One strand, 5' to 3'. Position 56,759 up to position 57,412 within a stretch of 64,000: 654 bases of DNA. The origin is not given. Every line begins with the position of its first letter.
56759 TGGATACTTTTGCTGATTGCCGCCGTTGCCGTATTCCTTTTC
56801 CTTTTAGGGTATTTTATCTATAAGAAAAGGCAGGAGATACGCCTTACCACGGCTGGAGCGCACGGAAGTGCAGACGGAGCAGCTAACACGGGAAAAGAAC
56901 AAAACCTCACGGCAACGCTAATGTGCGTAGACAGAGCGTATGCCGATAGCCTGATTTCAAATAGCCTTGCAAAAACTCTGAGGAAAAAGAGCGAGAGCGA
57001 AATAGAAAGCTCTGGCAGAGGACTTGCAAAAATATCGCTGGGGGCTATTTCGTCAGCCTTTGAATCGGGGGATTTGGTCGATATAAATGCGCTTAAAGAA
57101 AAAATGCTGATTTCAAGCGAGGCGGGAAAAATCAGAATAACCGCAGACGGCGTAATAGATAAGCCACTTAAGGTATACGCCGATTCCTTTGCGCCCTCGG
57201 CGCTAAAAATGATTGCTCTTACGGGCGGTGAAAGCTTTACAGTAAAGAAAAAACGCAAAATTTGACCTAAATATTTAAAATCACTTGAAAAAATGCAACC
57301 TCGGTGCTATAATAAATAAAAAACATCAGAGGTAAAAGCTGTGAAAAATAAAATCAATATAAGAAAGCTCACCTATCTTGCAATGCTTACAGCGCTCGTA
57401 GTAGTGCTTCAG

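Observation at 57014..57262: Cytoplasmic tail of the giant surface protein resembles the C-terminal domain of ribosomal protein uL15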

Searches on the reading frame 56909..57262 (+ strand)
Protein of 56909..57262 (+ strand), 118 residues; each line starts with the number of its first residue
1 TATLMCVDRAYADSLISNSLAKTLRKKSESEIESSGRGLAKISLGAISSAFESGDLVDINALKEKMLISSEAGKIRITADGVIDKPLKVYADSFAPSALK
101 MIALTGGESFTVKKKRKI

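Call 17: find_related_loci(query=A2, collection=genome_contigs, flank=6000)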
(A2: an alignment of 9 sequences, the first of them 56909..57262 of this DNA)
Query A2 (118 aa) in genome_contigs; peptide patterns used: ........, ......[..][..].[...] (x = any residue, [..] = any of these).
210 stretches matched a pattern; 134 encode a relative of the query (tblastn E <= 1e-3); the best 80 are kept; 80 distinct loci.
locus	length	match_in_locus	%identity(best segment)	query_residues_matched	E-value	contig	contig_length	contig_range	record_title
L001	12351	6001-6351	55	3-116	1e-32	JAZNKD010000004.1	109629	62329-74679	MAG: Eubacteriales bacterium isolate T1900044677_TS20190143.MAGScoT_cleanbin_000011 SGB_1646_k141_2434896, whole genome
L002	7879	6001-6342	53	4-117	7e-32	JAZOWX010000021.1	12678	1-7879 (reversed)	MAG: Eubacteriales bacterium isolate T1900045517_YK20190211.MAGScoT_cleanbin_000005 SGB_7628_k141_1113381, whole genome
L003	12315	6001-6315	55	3-107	1e-30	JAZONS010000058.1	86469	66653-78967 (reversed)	MAG: Eubacteriales bacterium isolate T1900045636_YK20190330.MAGScoT_cleanbin_000013 SGB_8098_k141_1963198, whole genome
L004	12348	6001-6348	54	3-115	4e-30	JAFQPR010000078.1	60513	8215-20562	MAG: Clostridia bacterium isolate RGIG2037 Goat_Colon-1__c611001, whole genome shotgun sequence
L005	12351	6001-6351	52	4-116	4e-30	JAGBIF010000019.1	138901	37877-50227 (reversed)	MAG: Clostridia bacterium isolate RGIG9142 Water_deer_Rectum.Co__c581402, whole genome shotgun sequence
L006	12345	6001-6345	50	3-117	9e-30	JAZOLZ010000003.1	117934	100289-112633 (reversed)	MAG: Eubacteriales bacterium isolate T1900045651_YK20190345.MAGScoT_cleanbin_000025 SGB_8205_k141_3463833, whole genome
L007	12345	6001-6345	45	1-115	1e-29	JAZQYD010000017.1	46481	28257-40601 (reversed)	MAG: Eubacteriales bacterium isolate T1900045161_TC20190155.MAGScoT_cleanbin_000025 SGB_5062_k141_2094142, whole genome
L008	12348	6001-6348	48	5-117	1e-29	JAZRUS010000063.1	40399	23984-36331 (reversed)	MAG: Eubacteriales bacterium isolate T1900045336_YK20190025.MAGScoT_cleanbin_000039 SGB_6606_k141_2562221, whole genome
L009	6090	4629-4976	48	2-117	1e-29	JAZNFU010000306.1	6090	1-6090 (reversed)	MAG: Eubacteriales bacterium isolate T1900044711_TS20190177.MAGScoT_cleanbin_000049 SGB_1834_k141_783135, whole genome s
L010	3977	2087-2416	51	4-113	4e-29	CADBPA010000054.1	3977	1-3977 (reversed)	MAG: uncultured Ruminococcus sp. isolate RUG14169 genome assembly, contig: RUG14169_asm_54, whole genome shotgun sequenc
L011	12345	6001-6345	47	3-117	5e-29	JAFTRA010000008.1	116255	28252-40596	MAG: Clostridia bacterium isolate RGIG4071 Roe_deer_Cecum.Co__c280482, whole genome shotgun sequence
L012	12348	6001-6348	50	5-117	5e-29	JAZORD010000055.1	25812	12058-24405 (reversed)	MAG: Eubacteriales bacterium isolate T1900045562_YK20190256.MAGScoT_cleanbin_000005 SGB_7915_k141_1642551, whole genome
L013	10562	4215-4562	46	2-117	8e-29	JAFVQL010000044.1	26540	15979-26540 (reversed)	MAG: Clostridia bacterium isolate RGIG5301 Sheep_Colon-2__c454315, whole genome shotgun sequence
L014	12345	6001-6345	45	3-117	8e-29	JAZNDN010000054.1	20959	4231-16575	MAG: Eubacteriales bacterium isolate T1900044726_TS20190192.MAGScoT_cleanbin_000069 SGB_1956_k141_1938195, whole genome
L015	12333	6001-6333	46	3-113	9e-29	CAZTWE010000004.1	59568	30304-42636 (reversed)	MAG TPA_asm: uncultured Ruminococcus sp. isolate SRP315200_co1_337 genome assembly, contig: NODE_430_length_59568_cov_26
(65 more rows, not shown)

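Call 22: search_solved_structures(query=A2, max_evalue=1, show_alignments=2)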
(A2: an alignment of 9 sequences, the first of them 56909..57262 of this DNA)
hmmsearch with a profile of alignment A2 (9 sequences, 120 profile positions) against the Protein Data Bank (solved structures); distinct sequences matched with E-value up to 1: 81 (the best 60 are shown).
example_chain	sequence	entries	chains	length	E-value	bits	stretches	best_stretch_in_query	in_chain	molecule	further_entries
6o8w_M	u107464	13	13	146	2.4e-09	40.2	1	38-108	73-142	50S ribosomal protein L15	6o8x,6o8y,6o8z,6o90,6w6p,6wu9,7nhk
28jw_L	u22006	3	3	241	4.8e-09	39.2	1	40-113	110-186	uL15c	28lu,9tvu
8uu4_N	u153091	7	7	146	7e-09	38.7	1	38-109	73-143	Large ribosomal subunit protein uL15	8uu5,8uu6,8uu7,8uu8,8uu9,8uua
7nhn_O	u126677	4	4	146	9.2e-09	38.3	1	38-109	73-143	50S ribosomal protein L15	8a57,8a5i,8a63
4wce_I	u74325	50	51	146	1.9e-08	37.3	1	37-108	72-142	50S ribosomal protein L15 | Large ribosomal subunit protein uL15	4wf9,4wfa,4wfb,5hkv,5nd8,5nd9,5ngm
5t7v_LO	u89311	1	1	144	2e-08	37.2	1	37-107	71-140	50S ribosomal protein L15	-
5tcu_LO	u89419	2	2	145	2e-08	37.2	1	37-107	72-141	50S ribosomal protein L15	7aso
6dzi_M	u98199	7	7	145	3.7e-08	36.4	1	38-110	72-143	50S ribosomal protein L15 | Large ribosomal subunit protein uL15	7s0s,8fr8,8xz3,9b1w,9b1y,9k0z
5o60_M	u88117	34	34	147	3.8e-08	36.3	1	38-110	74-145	50S ribosomal protein L15 | Large ribosomal subunit protein uL15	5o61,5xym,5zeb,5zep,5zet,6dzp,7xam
5hl7_I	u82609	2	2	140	1.4e-07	34.6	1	37-102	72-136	50S ribosomal protein L15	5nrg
3j3v_L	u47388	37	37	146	4.6e-07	32.8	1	37-109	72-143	50S ribosomal protein L15 | 50S ribosomal protein uL15 | Large ribosomal subunit protein uL15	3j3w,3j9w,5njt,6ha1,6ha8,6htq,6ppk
6ppf_L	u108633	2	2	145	5.3e-07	32.6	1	37-109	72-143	50S ribosomal protein L15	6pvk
5li0_O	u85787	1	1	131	3.4e-06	30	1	37-97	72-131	50S ribosomal protein L15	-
9h91_L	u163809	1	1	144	7.1e-06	29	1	51-108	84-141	50S ribosomal protein L15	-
5v7q_L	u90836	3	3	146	9.4e-06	28.6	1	38-110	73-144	50S ribosomal protein L15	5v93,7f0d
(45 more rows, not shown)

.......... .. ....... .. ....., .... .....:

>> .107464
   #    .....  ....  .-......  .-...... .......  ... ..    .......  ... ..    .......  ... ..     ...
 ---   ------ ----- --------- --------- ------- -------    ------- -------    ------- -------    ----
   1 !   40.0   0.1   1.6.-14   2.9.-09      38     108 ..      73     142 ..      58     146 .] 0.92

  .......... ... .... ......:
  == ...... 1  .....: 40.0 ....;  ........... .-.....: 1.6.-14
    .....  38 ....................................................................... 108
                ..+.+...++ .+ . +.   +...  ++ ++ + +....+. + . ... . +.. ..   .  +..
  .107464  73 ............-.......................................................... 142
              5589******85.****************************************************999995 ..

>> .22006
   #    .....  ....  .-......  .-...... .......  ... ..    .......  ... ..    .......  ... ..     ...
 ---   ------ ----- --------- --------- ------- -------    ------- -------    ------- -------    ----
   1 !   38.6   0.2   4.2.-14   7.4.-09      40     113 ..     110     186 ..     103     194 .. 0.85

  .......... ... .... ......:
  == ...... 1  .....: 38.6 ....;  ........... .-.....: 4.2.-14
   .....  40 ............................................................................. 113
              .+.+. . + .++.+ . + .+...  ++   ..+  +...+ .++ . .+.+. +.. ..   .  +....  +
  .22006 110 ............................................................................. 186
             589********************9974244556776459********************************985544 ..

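Call 23: search_protein_representatives(alignment_id=A2)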
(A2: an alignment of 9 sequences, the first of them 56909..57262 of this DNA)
Query: 9 sequences, 120 profile positions. Proteins with E-value up to 0.001 (for the whole library): 2522; up to 1e-10: 1371; up to 1e-30: 232. The best 150 are listed.
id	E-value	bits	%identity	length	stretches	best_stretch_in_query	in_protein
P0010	5.6e-53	194.0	-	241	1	3-119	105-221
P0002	7.8e-53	193.5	-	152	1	3-119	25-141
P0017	5.1e-52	190.9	-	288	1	3-119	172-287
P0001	5.4e-52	190.8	-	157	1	2-119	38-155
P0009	7.7e-52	190.3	-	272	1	4-118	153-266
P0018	8.3e-51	187.0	-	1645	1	3-118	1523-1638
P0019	2.6e-50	185.4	-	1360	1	3-118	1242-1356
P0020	4.2e-50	184.7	-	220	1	4-119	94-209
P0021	4.3e-50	184.7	-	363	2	5-118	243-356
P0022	4.4e-50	184.6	-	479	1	4-118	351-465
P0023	4.8e-50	184.5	-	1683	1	2-118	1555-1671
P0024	6.3e-50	184.1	-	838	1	5-119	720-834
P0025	1.0e-49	183.5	-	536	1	5-118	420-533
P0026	1.9e-49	182.6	-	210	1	3-118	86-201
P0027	2.3e-49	182.3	-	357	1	5-118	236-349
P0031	4.6e-49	181.3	-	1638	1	3-117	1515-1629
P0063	2.3e-47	175.9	-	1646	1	3-119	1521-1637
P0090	1.2e-45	170.3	-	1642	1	4-118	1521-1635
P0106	2.1e-44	166.3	-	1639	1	6-118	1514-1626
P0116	1.2e-43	163.9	-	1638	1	3-116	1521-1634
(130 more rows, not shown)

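Call 24: predict_structure(alignment_id=A2)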
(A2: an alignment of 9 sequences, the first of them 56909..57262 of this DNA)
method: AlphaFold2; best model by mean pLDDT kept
length: 118 residues; sequences in the alignment: 9
mean_pLDDT: 87.7   pTM: 0.81
mean pLDDT of the five models: 87.7, 84.0, 83.3, 83.3, 82.1
residues with pLDDT >= 90: 77; 70-90: 30; 50-70: 9; < 50: 2
segments of 3 or more residues with pLDDT < 50: none
pLDDT, mean of each block of 10 residues (from residue 1): 73 91 81 82 96 91 94 93 93 94 93 68
secondary structure, 60 per line:
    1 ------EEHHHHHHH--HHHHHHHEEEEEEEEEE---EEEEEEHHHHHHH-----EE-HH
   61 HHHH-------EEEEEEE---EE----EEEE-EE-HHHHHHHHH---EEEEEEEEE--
elements in order: H9-15 H18-24 E25-34 E38-43 H44-50 H59-64 E72-78 E88-91 H96-104 E108-116

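Call 27: fold_search(model_id=the predicted structure, library=pdb)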
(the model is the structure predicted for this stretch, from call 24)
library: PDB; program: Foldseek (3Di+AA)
matches with E <= 10: 319; with E <= 0.001: 10
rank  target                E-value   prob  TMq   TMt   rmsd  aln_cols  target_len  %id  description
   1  7nhn_O                5.9e-05  1.00  0.59  0.49   9.0        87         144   29  VgaL, an antibiotic resistance ABCF, in complex with 70S ribosome from Listeria monocytogenes (released 2021-05-05)
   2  8uua_N                1.3e-04  1.00  0.57  0.47   9.2        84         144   31  Cryo-EM structure of the Listeria innocua 50S ribosomal subunit in complex with HflXr (structure III) (released 2024-02-28)
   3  9tvu_L                1.4e-04  1.00  0.59  0.36   5.0        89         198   27  Structure of the Chlamydomonas reinhardtii chlororibosome (released 2026-02-18)
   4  8uu4_N                3.5e-04  1.00  0.59  0.48   9.2        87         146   30  Cryo-EM structure of the Listeria innocua 70S ribosome in complex with HPF (structure I-A) (released 2024-02-28)
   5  5mmi_M                3.5e-04  1.00  0.58  0.38   3.0        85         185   28  Structure of the large subunit of the chloroplast ribosome (released 2017-01-11)
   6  8uu5_N                4.2e-04  1.00  0.59  0.49   9.2        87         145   30  Cryo-EM structure of the Listeria innocua 70S ribosome (head-swiveled) in complex with pe/E-tRNA (structure I-B) (released 2024-02-28)
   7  6o8z_M                7.0e-04  1.00  0.57  0.47  13.3        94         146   32  Cryo-EM image reconstruction of the 70S Ribosome Enterococcus faecalis Class04 (released 2020-09-16)
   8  9qt5_L                9.1e-04  1.00  0.55  0.44   9.2        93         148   17  Structure of the 50S ribosomal subunit from the antibiotic-producing bacterium Streptomyces fradiae (released 2025-05-14)
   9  4v8g_BP               9.7e-04  1.00  0.55  0.44   8.3        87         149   26  Crystal structure of RMF bound to the 70S ribosome. (released 2014-07-09)
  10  4v8a_AP               9.7e-04  1.00  0.55  0.45   8.9        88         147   26  The structure of thermorubin in complex with the 70S ribosome from Thermus thermophilus. (released 2014-07-09)
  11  5ngm_AJ               1.1e-03  1.00  0.57  0.46   9.2        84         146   30  2.9S structure of the 70S ribosome composing the S. aureus 100S complex (released 2017-10-04)
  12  8fmw_AN               1.6e-03  1.00  0.57  0.47   2.6        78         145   26  The structure of a hibernating ribosome in the Lyme disease pathogen (released 2023-11-08)
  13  4tuc_YP               1.7e-03  1.00  0.52  0.42   8.4        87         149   25  Crystal structure of ASL-SufJ bound to Codon ACC-A on the Ribosome (released 2015-05-13)
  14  5o60_M                2.2e-03  1.00  0.55  0.45   1.1        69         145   28  Structure of the 50S large ribosomal subunit from Mycobacterium smegmatis (released 2017-07-12)
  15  4adx_L                2.2e-03  1.00  0.47  0.40   8.5        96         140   20  The Cryo-EM Structure of the Archaeal 50S Ribosomal Subunit in Complex with Initiation Factor 6 (released 2012-02-08)
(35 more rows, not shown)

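Call 29: find_homologous_proteins(query=A2, max_evalue=0.00001)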
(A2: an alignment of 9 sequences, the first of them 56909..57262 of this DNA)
Query A2 (9 sequences) (118 aa, profile of the alignment): 328 proteins with E <= 0.00001 among 4372 candidates; the best 120 are listed.
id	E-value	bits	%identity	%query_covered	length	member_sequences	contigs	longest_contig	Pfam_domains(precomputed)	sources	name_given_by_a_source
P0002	2.5e-52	194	48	97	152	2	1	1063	PF00828.26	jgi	jgi:ribosomal protein L18E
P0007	5.0e-52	193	46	95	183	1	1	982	PF00828.26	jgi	jgi:hypothetical protein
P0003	1.1e-51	192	49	92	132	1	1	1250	PF00828.26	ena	-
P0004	1.6e-51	191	46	96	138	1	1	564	PF00828.26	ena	-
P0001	1.7e-51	191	53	99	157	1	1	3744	PF00828.26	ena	-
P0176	6.1e-51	189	49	95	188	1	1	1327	PF00828.26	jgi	jgi:ribosomal protein L18E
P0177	1.6e-50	188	46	94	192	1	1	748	PF00828.26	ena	-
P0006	1.7e-50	188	46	95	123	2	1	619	PF00828.26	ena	-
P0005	2.4e-50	187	52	86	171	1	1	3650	PF00828.26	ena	-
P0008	3.0e-50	187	46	95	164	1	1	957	PF00828.26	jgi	jgi:hypothetical protein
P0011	3.2e-50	187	43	96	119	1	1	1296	PF00828.26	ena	-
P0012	4.7e-50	186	46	91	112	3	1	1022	PF00828.26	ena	-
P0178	1.1e-49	185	44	96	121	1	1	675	PF00828.26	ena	-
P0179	2.0e-49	184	49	94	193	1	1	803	PF00828.26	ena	-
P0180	2.4e-49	184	50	88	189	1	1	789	PF00828.26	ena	-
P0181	2.7e-49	184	44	96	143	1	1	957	PF00828.26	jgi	jgi:ribosomal protein L15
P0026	5.9e-49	183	49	97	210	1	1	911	PF00828.26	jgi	jgi:ribosomal protein L18E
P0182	8.1e-49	182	44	94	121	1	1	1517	PF00828.26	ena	-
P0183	1.6e-48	181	45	92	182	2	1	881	PF00828.26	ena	-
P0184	1.9e-48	181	49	96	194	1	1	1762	PF00828.26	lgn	-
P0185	3.2e-48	180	45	90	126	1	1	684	PF00828.26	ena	-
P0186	3.2e-48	180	51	90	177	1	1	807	PF00828.26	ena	-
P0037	3.6e-48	180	42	96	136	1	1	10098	PF00828.26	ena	-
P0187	7.4e-48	179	44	92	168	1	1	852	PF00828.26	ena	-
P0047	9.0e-48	179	48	87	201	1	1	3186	PF00828.26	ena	-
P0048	1.1e-47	179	46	94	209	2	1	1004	PF00828.26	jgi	jgi:ribosomal protein L18E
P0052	1.4e-47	178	47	93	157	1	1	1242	PF00828.26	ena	-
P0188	2.9e-47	177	48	92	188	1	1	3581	PF00828.26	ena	-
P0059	3.0e-47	177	54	90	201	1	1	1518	PF00828.26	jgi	jgi:ribosomal protein L15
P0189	3.8e-47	177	49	90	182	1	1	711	PF00828.26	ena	-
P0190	4.6e-47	177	45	90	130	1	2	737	PF00828.26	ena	-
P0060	5.2e-47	176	46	90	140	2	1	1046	PF00828.26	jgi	jgi:ribosomal protein L18E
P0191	7.2e-47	176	43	90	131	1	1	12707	PF00828.26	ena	-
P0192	9.7e-47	176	46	96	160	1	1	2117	PF00828.26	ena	-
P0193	9.9e-47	175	48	96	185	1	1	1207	PF00828.26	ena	-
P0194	1.1e-46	175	47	97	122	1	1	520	PF00828.26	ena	-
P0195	1.6e-46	175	49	90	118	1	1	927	PF00828.26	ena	-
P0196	4.7e-46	173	50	97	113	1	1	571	PF00828.26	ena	-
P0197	9.7e-46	172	45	95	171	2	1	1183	PF00828.26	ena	-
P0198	9.9e-46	172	45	96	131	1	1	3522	PF00828.26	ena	-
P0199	1.4e-45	172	50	96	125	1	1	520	PF00828.26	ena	-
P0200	2.0e-45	171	46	90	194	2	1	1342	PF00828.26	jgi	jgi:ribosomal protein L15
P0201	1.4e-44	169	46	99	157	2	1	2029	PF00828.26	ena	-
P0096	1.6e-44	168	47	95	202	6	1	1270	PF00828.26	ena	-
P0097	1.7e-44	168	49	96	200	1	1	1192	PF00828.26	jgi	jgi:ribosomal protein L18E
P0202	1.9e-44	168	48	89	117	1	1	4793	PF00828.26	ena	-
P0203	2.6e-44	168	41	86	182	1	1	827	PF00828.26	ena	-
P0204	5.1e-44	167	45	92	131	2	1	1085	PF00828.26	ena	-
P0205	1.1e-43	166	41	86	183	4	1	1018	PF00828.26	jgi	jgi:ribosomal protein L15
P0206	1.9e-43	165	46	94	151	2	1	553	PF00828.26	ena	-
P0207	4.0e-43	164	41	86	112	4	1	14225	PF00828.26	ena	-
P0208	6.0e-43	163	45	95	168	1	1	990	PF00828.26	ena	-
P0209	8.3e-43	163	43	86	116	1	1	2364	PF00828.26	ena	-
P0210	8.4e-43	163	42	86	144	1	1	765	PF00828.26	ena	-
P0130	2.3e-42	161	42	94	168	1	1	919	PF00828.26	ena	-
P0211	4.4e-42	160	39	96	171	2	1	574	PF00828.26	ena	-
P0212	7.1e-42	160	45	79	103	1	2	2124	PF00828.26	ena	-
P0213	8.9e-42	159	42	97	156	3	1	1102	PF00828.26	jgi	jgi:ribosomal protein L15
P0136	1.1e-41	159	41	91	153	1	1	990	PF00828.26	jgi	jgi:large subunit ribosomal protein L15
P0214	2.0e-41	158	47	92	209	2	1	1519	PF00828.26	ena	-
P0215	4.9e-41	157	41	93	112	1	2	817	PF00828.26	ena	-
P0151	4.9e-41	157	45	89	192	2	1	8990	PF00828.26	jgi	-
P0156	9.3e-41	156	47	96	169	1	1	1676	PF00828.26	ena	-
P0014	1.1e-40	156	49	75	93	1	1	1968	PF00828.26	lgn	-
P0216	1.4e-40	156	47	97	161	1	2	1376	PF00828.26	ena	-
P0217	3.2e-40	154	48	90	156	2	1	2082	PF00828.26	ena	-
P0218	4.5e-40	154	49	91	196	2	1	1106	PF00828.26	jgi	jgi:hypothetical protein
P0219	5.5e-40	154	39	90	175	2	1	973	PF00828.26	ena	-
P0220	7.7e-40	153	46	97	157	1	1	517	PF00828.26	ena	-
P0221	1.1e-39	153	41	86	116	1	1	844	PF00828.26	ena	-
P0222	2.2e-39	152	45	90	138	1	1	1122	PF00828.26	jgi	jgi:ribosomal protein L15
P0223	2.8e-39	151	46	90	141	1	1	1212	PF00828.26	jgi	jgi:ribosomal protein L15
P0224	1.0e-38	150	42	72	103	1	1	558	PF00828.26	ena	-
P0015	2.3e-38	148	51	60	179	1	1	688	PF00828.26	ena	-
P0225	6.7e-38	147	48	97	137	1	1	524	PF00828.26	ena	-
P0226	7.4e-38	147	50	68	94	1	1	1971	PF00828.26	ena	-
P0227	1.8e-36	142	48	71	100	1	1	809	PF00828.26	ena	-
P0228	3.1e-35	138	54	60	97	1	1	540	PF00828.26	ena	-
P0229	1.0e-34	137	45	72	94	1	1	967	PF00828.26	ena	-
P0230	1.1e-34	137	53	64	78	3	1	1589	PF00828.26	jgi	jgi:ribosomal protein L15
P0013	1.6e-33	133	57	67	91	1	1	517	PF00828.26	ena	-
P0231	6.5e-33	131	45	71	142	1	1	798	PF00828.26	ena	-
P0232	6.8e-33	131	49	64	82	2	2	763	PF00828.26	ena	-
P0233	4.6e-32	128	42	77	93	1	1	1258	PF00828.26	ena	-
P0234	5.3e-32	128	47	75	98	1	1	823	PF00828.26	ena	-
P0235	1.0e-31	127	55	57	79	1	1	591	PF00828.26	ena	-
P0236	4.6e-31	125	44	72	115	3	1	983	PF00828.26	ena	-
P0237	5.9e-31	125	93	69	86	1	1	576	PF00828.26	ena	-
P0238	1.4e-30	123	51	63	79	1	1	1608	PF00828.26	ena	-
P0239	1.5e-30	123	39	91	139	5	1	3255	PF00828.26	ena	-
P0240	2.4e-30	123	48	81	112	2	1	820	PF00828.26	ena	-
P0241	3.3e-30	122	39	91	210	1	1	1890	PF00828.26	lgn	-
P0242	3.4e-30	122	39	91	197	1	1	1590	PF00828.26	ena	-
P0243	5.7e-30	121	47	81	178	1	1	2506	PF00828.26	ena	-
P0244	6.2e-30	121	56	53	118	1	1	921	PF00828.26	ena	-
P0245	3.7e-29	119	40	86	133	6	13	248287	PF00828.26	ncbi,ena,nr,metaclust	ncbi:50S ribosomal protein L15 [Firmicutes bacterium CAG:313]|nr:50S ribosomal protein L15 [Firmicut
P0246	7.4e-29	118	39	72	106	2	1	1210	PF00828.26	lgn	-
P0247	9.7e-29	117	40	86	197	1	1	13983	PF00828.26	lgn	-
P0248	1.1e-28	117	40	86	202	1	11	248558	PF00828.26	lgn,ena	-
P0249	1.1e-28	117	43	70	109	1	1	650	PF00828.26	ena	-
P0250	1.4e-28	117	38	88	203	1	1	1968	PF00828.26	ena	-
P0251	3.3e-28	116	50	64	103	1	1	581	PF00828.26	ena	-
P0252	7.0e-28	115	41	89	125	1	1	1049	PF00828.26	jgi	jgi:ribosomal protein L15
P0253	1.0e-27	114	41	90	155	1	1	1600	PF00828.26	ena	-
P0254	1.5e-27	114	39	72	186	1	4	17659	PF00828.26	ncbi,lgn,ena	-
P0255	1.7e-27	113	39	72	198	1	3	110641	PF00828.26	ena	-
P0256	1.8e-27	113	36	90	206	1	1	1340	PF00828.26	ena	-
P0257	1.9e-27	113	39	72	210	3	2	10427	PF00828.26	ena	-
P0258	2.5e-27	113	35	89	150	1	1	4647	PF00828.26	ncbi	-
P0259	2.6e-27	113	35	88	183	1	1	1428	PF00828.26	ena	-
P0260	3.0e-27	113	37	90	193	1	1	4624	PF00828.26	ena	-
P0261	4.4e-27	112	44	60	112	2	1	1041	PF00828.26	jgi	jgi:ribosomal protein L15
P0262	4.7e-27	112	40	73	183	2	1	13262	PF00828.26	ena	-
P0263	5.0e-27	112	36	90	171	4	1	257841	PF00828.26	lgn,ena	-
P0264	7.5e-27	111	47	64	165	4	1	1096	PF00828.26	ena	-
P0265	7.7e-27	111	37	93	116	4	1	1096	PF00828.26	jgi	jgi:ribosomal protein L15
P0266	1.1e-26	111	41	81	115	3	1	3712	PF00828.26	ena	-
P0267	1.3e-26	111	31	90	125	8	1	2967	PF00828.26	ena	-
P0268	1.7e-26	110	39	87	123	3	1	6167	PF00828.26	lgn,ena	-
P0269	2.4e-26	110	44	81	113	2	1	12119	PF00828.26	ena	-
